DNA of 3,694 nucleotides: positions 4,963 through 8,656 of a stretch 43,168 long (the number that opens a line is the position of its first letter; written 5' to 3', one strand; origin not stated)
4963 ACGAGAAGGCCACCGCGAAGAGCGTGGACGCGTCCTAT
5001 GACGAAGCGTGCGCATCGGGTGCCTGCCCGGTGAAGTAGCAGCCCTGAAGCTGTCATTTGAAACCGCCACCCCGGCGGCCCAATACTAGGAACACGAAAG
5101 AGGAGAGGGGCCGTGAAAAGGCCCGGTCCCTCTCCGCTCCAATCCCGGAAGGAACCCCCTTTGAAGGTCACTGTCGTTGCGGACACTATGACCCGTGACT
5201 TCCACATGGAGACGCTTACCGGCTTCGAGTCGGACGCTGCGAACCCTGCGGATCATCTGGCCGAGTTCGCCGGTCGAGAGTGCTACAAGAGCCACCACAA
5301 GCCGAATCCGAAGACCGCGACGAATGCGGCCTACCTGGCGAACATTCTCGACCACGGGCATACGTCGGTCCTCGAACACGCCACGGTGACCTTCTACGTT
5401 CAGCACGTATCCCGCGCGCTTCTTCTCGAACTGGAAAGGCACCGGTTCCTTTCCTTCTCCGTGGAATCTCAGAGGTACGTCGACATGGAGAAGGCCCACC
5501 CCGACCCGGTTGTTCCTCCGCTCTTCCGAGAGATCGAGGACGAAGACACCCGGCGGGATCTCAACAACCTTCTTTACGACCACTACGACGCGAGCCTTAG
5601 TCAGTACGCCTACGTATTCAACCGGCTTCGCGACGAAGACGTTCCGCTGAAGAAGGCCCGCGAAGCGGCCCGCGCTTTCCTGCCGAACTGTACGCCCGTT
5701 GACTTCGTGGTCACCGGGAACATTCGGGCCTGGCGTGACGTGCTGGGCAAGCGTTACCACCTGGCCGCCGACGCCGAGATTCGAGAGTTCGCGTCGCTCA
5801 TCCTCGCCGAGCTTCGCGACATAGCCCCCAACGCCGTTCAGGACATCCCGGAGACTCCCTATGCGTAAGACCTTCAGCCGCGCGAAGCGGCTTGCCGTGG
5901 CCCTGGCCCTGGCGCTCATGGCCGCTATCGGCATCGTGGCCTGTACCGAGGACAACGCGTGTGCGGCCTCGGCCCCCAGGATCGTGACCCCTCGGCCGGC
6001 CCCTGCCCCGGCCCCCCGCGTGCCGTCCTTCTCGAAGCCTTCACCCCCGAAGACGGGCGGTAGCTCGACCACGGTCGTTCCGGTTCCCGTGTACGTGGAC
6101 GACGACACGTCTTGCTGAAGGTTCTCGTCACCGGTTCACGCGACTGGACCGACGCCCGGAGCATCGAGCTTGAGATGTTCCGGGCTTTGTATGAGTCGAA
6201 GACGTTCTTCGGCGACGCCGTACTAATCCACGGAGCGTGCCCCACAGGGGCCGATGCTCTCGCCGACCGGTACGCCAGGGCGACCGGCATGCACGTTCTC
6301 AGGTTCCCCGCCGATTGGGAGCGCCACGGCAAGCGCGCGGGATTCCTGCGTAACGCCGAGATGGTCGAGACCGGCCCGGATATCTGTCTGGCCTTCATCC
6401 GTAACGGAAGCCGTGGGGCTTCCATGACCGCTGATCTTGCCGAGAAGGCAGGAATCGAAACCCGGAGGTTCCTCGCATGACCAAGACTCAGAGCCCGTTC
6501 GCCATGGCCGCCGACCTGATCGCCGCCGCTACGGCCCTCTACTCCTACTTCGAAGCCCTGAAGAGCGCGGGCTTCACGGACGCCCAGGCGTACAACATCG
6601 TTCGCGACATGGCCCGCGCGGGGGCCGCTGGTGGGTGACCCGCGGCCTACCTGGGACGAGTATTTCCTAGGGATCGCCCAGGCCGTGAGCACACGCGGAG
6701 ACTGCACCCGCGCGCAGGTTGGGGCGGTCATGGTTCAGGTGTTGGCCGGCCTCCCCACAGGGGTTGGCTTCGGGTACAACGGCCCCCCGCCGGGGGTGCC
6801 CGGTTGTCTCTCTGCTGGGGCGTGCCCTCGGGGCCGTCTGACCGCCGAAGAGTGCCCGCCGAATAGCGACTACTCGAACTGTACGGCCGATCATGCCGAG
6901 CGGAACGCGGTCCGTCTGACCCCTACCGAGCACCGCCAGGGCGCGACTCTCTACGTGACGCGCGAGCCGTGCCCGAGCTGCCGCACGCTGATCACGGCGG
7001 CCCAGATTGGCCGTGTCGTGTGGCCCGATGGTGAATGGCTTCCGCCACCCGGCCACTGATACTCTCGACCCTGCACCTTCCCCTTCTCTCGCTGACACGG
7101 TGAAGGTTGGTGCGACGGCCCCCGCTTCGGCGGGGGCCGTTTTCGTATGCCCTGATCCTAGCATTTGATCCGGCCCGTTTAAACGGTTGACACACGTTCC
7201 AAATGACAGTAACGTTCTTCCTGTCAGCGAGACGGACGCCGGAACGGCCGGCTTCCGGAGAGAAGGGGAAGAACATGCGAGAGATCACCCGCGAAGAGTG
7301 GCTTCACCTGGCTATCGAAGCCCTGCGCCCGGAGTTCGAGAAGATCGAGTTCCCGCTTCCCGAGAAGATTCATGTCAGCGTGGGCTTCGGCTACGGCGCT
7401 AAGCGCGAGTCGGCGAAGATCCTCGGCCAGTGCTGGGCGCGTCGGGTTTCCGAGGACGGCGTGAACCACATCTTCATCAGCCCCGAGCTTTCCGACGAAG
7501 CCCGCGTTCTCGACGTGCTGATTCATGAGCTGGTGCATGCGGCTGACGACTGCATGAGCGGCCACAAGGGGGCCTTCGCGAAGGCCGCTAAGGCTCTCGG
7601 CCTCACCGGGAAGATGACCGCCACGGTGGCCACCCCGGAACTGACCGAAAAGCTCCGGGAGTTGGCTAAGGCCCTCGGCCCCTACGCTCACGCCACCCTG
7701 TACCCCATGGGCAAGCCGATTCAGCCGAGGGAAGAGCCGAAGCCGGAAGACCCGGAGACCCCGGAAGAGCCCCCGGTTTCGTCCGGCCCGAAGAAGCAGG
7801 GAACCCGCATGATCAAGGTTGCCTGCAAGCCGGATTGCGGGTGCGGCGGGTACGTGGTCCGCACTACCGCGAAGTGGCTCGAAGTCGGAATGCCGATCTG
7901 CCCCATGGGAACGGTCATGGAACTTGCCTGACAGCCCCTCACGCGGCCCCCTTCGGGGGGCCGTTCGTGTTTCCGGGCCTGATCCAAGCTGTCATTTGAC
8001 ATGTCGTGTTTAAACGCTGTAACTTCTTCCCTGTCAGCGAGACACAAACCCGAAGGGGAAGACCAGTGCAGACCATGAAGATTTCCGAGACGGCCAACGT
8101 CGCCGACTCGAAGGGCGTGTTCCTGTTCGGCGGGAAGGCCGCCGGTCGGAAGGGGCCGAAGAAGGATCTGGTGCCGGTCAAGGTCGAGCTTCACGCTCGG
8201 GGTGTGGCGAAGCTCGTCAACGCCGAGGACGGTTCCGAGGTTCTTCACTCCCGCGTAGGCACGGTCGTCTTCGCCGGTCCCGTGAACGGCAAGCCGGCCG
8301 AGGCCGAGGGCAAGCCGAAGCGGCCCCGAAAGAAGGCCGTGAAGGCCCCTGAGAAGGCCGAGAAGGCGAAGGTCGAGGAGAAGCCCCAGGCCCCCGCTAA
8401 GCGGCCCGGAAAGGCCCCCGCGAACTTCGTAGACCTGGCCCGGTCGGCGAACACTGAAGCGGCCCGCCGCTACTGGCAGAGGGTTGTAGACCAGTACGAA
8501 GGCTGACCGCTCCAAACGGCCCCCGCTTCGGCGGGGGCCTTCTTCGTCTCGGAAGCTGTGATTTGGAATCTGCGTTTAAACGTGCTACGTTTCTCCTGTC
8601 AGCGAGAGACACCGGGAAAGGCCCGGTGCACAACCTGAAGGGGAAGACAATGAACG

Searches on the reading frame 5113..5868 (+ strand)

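Call 29: search_protein_families(library=pfam, proteins=[window:5113-5868:+], max_evalue=0.01)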
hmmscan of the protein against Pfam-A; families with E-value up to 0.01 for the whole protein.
window:5113-5868:+ (251 aa): 1 family
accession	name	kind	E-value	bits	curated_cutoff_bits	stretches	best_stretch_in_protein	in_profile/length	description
PF02511.20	Thy1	-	2.1e-46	158.6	24.8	1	45-240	8-191/191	Thymidylate synthase complementing protein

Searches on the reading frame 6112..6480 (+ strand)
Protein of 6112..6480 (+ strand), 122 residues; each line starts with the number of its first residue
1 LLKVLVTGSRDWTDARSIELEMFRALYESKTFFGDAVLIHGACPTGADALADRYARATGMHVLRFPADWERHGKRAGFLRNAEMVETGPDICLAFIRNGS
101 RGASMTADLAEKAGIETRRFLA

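Call 90: search_protein_families(library=pfam, proteins=[window:6112-6480:+], max_evalue=0.01)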
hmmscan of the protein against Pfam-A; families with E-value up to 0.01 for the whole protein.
window:6112-6480:+ (122 aa): 1 family
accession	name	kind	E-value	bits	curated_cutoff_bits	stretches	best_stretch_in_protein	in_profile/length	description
PF10686.14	YAcAr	-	3.5e-20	72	28.2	1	3-72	2-66/66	YspA, cpYpsA-related SLOG family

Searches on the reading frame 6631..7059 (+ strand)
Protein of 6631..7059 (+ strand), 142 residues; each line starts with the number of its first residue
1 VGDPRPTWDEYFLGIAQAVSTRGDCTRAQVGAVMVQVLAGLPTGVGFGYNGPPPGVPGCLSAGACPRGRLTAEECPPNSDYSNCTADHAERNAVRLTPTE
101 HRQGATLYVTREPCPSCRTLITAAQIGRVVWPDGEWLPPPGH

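Call 90: search_protein_families(library=pfam, proteins=[window:6631-7059:+], max_evalue=0.01)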
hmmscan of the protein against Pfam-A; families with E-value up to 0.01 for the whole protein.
window:6631-7059:+ (142 aa): 2 families
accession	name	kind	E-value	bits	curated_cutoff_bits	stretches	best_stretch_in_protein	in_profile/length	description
PF00383.29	dCMP_cyt_deam_1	-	1e-16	61.1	25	1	7-131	2-100/102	Cytidine and deoxycytidylate deaminase zinc-binding region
PF14437.12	MafB19-deam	-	3.7e-10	40.3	27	1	8-130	3-98/142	MafB19-like deaminase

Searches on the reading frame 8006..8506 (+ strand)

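Call 29: search_protein_families(library=pfam, proteins=[window:8006-8506:+], max_evalue=0.01)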
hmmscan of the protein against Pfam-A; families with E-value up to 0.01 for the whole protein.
window:8006-8506:+ (166 aa): 0 families

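Call 57: search_protein_families(library=phrogs, proteins=[window:8006-8506:+], max_evalue=0.01)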
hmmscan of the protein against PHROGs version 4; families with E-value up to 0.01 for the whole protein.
window:8006-8506:+ (166 aa): 1 family
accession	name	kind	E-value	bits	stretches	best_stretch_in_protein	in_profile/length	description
phrog_29569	-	unknown function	0.0099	16.9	0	103-145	67-109/150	-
